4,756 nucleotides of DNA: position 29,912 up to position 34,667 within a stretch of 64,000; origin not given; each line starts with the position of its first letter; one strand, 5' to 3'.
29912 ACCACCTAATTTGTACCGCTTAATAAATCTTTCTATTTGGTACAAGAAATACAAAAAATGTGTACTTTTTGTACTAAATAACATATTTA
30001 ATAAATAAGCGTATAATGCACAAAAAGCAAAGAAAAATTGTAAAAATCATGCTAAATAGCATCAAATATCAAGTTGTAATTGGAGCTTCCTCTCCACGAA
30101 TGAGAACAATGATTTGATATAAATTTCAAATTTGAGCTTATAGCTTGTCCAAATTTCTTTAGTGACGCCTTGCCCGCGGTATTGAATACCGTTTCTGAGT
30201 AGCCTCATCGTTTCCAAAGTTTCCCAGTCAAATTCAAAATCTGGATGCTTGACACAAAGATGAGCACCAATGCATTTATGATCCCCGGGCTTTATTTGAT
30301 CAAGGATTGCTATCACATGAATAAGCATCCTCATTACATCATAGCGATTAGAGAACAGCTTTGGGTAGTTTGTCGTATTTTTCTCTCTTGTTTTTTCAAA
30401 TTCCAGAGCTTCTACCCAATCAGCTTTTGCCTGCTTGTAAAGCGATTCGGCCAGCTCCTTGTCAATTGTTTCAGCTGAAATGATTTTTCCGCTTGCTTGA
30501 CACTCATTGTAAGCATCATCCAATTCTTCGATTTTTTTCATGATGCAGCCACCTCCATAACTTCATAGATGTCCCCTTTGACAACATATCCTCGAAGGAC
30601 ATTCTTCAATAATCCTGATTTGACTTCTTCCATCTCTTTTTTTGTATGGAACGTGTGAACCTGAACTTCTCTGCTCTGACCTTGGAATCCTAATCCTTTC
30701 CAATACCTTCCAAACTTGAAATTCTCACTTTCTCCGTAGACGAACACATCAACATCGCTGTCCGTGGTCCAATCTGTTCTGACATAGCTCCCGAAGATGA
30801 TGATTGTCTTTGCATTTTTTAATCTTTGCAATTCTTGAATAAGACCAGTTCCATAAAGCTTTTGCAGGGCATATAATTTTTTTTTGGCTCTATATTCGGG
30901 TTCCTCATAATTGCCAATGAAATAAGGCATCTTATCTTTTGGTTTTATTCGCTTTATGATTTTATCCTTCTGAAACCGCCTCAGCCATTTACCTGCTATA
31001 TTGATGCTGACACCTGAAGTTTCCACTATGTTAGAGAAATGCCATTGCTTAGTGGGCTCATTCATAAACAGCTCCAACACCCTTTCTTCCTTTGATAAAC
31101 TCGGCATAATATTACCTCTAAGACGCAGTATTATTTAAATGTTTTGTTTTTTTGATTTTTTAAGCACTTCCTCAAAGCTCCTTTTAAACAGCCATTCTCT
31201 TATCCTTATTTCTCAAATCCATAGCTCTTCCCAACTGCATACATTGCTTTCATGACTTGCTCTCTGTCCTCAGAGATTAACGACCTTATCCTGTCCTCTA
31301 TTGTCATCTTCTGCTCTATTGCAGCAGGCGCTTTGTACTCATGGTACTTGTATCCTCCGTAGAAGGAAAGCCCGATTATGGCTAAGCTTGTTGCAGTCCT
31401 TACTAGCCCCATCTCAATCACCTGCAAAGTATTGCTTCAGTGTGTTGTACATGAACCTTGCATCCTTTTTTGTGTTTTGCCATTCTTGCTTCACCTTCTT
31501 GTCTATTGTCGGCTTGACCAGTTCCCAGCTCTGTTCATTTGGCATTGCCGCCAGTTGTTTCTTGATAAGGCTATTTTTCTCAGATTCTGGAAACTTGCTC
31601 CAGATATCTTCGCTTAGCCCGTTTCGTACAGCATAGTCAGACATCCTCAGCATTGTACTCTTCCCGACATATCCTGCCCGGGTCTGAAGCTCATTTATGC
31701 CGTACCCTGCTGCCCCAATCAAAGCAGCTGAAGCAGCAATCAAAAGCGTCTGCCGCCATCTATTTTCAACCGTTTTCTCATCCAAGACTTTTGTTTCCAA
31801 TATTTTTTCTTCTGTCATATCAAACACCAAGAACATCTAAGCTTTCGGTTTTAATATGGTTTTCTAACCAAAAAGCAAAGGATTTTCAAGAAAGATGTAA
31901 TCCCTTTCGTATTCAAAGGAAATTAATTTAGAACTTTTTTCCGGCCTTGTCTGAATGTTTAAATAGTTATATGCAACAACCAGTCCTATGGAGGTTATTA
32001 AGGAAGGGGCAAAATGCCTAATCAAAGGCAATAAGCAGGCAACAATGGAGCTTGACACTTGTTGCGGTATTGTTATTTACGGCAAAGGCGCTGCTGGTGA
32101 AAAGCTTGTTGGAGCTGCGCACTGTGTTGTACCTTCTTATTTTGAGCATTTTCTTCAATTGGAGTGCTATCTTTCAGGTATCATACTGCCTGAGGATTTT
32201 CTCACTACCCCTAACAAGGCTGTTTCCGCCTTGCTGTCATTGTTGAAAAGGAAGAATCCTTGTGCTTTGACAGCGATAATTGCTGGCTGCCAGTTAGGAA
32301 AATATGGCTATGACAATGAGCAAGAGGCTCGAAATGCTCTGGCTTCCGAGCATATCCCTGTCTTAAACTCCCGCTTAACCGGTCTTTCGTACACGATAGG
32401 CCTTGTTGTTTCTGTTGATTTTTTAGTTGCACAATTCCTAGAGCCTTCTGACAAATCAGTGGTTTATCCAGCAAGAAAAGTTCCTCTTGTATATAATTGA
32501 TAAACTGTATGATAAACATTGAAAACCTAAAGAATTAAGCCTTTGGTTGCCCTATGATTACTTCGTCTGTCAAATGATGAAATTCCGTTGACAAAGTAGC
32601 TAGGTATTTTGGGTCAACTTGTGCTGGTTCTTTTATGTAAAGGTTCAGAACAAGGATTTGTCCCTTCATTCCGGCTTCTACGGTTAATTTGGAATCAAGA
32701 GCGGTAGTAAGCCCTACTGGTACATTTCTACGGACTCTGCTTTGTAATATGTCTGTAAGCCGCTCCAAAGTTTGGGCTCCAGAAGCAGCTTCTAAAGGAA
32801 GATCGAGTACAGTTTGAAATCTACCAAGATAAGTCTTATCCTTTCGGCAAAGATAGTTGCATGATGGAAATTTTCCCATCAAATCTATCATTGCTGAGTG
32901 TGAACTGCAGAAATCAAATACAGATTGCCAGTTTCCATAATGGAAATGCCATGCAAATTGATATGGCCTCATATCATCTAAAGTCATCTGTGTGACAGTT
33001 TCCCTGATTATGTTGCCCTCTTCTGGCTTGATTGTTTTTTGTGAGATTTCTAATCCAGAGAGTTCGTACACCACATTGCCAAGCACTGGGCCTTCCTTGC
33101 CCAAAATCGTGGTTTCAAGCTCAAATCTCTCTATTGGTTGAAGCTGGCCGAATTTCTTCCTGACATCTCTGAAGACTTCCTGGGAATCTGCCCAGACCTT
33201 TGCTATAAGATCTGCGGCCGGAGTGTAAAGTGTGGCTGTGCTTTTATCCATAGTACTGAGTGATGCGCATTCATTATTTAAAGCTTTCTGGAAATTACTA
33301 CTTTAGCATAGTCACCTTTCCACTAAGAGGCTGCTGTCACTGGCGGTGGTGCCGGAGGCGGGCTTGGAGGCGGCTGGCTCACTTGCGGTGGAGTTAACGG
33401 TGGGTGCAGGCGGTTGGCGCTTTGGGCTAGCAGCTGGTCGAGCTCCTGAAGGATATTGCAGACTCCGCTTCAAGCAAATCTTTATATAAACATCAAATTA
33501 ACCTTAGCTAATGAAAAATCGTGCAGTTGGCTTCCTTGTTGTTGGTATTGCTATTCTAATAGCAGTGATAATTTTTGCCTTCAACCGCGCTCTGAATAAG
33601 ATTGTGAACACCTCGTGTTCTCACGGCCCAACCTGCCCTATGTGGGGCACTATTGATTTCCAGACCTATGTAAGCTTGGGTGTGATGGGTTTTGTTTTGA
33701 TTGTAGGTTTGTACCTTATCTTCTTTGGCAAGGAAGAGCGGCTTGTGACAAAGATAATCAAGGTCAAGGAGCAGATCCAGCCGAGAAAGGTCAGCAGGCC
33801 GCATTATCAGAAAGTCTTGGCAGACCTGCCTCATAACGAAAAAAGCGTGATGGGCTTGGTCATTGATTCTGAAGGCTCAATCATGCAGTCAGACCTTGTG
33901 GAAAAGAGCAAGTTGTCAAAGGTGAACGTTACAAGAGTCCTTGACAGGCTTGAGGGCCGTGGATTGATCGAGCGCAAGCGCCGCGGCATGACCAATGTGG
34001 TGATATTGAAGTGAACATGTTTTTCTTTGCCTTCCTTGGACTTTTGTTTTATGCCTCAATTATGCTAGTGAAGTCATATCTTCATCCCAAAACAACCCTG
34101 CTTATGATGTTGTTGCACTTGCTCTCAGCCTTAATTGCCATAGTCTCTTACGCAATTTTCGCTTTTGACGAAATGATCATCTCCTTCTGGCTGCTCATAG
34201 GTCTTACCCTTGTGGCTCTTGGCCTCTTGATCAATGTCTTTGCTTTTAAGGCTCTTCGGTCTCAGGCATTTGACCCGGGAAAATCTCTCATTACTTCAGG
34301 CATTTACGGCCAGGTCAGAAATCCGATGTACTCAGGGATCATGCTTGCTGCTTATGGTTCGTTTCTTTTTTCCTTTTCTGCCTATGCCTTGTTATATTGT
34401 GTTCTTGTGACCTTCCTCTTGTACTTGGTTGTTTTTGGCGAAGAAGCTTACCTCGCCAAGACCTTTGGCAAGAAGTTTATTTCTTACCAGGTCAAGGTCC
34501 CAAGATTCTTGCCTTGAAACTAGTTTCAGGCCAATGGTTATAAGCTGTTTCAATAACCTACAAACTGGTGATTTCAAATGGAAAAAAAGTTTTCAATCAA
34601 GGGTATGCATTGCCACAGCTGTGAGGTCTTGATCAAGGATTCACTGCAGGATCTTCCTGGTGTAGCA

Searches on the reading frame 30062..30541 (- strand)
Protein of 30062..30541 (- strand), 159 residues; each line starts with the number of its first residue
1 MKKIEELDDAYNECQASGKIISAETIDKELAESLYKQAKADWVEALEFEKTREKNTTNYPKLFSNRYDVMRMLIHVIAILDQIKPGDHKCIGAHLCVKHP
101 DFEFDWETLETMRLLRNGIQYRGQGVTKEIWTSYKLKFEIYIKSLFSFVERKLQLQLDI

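Call 3: search_protein_families(library=pfam, proteins=[window:30062-30541:-], max_evalue=0.1)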
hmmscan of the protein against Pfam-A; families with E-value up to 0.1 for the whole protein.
window:30062-30541:- (159 aa): 2 families
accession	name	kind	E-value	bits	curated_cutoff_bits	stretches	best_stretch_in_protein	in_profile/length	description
PF14043.11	WVELL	-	0.02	15.1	27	0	106-134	30-57/74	WVELL protein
PF21170.4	FAN1_TPR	-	0.096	13.1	24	0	28-84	24-81/154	Fanconi-associated nuclease 1, TPR domain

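Call 4: search_protein_families(library=ncbifam, proteins=[window:30062-30541:-], max_evalue=0.1)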
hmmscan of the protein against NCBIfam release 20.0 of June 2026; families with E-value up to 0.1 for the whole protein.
window:30062-30541:- (159 aa): 0 families

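Call 20: search_protein_families(library=padloc, proteins=[window:30062-30541:-], max_evalue=0.1)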
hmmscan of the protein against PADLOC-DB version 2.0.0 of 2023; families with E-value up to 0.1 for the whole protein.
window:30062-30541:- (159 aa): 1 family
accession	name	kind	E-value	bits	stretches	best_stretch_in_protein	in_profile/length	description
PDLC04375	PDC-M05B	-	0.0067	14.7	1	22-128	24-128/151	-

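Call 21: search_protein_families(library=phrogs, proteins=[window:30062-30541:-], max_evalue=0.1)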
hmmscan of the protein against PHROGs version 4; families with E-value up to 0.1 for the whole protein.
window:30062-30541:- (159 aa): 0 families

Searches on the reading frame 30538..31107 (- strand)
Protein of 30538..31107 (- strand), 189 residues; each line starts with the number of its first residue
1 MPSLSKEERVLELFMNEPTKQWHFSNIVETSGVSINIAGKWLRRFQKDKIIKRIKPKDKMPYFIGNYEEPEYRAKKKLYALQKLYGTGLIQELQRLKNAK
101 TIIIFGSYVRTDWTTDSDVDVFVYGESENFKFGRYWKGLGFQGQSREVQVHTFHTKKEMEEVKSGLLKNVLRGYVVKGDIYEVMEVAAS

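Call 3: search_protein_families(library=pfam, proteins=[window:30538-31107:-], max_evalue=0.1)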
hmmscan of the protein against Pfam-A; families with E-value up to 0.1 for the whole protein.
window:30538-31107:- (189 aa): 3 families
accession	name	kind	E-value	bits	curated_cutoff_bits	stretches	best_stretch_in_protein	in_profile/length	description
PF01909.29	NTP_transf_2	-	4.5e-10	40.2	21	1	89-160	4-78/93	Nucleotidyltransferase domain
PF18765.7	Polbeta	-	3.2e-08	34.1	26.9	1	89-130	3-45/93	Polymerase beta, Nucleotidyltransferase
PF22600.2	MTPAP-like_central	-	0.0012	19.3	27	1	67-154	12-84/139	Poly(A) RNA polymerase, mitochondrial-like, central palm domain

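Call 4: search_protein_families(library=ncbifam, proteins=[window:30538-31107:-], max_evalue=0.1)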
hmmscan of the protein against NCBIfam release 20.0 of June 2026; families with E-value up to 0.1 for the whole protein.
window:30538-31107:- (189 aa): 2 families
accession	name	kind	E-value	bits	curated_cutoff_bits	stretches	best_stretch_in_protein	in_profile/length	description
NF047752.1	MntA_antitoxin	equivalog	8.1e-05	22.5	60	1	96-128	4-36/106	type VII toxin-antitoxin system MntA family adenylyltransferase antitoxin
NF051895.1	anti_phage_HalB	equivalog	0.0065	16.1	190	1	102-123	2-23/211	anti-phage Hailong system nucleotidyltransferase HalB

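Call 20: search_protein_families(library=padloc, proteins=[window:30538-31107:-], max_evalue=0.1)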
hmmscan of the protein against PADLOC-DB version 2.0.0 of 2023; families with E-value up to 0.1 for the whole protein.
window:30538-31107:- (189 aa): 12 families
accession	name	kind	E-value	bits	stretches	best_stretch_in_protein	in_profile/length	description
PDLC04368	PDC-M05A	-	5e-10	37.6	1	7-130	15-138/201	-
PDLC04369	PDC-M05A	-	1.3e-09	36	1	10-160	18-163/201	-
PDLC04906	PDC-S09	-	8.2e-07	27.3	1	98-136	23-61/98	-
PDLC04904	PDC-S09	-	1.7e-06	26.1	1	90-131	16-56/104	-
PDLC04903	PDC-S09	-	2.2e-06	25.9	1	98-123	25-50/108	-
PDLC04902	PDC-S09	-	1.1e-05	23.6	1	90-129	12-51/97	-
PDLC04907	PDC-S09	-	7.2e-05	20.9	1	90-126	18-54/114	-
PDLC04905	PDC-S09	-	8.4e-05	20.9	1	90-127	12-50/101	-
PDLC04778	PDC-M70A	-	0.00016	19.1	1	93-121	40-69/355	-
PDLC04901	PDC-S09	-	0.0078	14.9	1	97-121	19-43/126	-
PDLC00801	Cyclase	-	0.011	12.9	1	91-166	36-109/295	oligonucleotide-cyclase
PDLC04370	PDC-M05A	-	0.051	11.4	1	89-176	97-185/194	-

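Call 21: search_protein_families(library=phrogs, proteins=[window:30538-31107:-], max_evalue=0.1)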
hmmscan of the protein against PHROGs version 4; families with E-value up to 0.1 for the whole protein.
window:30538-31107:- (189 aa): 2 families
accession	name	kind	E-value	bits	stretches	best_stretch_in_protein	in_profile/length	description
phrog_28438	-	unknown function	0.014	15.5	1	92-131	12-51/289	-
phrog_24076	-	unknown function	0.042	14.3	1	100-129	4-33/229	-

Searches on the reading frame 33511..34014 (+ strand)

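Call 22: search_protein_families(library=pfam, proteins=[window:33511-34014:+], max_evalue=0.01)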
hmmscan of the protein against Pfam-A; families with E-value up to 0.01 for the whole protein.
window:33511-34014:+ (167 aa): 8 families
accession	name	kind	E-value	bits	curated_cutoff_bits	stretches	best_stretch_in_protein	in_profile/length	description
PF24034.1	DUF7343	-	7.4e-11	42.2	27.6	1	108-166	3-61/62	Domain of unknown function (DUF7343)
PF01047.28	MarR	-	4.6e-10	39.7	24.6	1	118-157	12-51/59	MarR family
PF12802.13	MarR_2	-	6.3e-08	33.1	27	1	105-157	2-54/61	MarR family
PF06826.17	Asp-Al_Ex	-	0.00068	20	27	1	44-81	11-48/167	Predicted Permease Membrane Region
PF01978.25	TrmB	-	0.00075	19.7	25.6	1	120-158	19-57/68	Sugar-specific transcriptional regulator TrmB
PF13545.12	HTH_Crp_2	-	0.0021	18.4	27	1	126-159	25-58/70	Crp-like helix-turn-helix domain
PF00392.27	GntR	-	0.0041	17.2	27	1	126-162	27-63/64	Bacterial regulatory proteins, gntR family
PF25213.1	HVO_A0261_N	-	0.008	16.5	35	0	121-158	22-59/86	HVO_A0261 N-terminal domain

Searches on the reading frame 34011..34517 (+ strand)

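Call 22: search_protein_families(library=pfam, proteins=[window:34011-34517:+], max_evalue=0.01)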
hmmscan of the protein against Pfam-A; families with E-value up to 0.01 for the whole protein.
window:34011-34517:+ (168 aa): 3 families
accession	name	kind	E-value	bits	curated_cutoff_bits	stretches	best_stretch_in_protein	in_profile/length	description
PF04191.18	PEMT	-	3.8e-13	50.2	25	1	61-155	3-105/105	Phospholipid methyltransferase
PF04140.19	ICMT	-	0.00037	21.3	24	1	88-149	30-94/95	Isoprenylcysteine carboxyl methyltransferase (ICMT) family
PF06966.17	DUF1295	-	0.0031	17.5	20.4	1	32-140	91-205/235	Protein of unknown function (DUF1295)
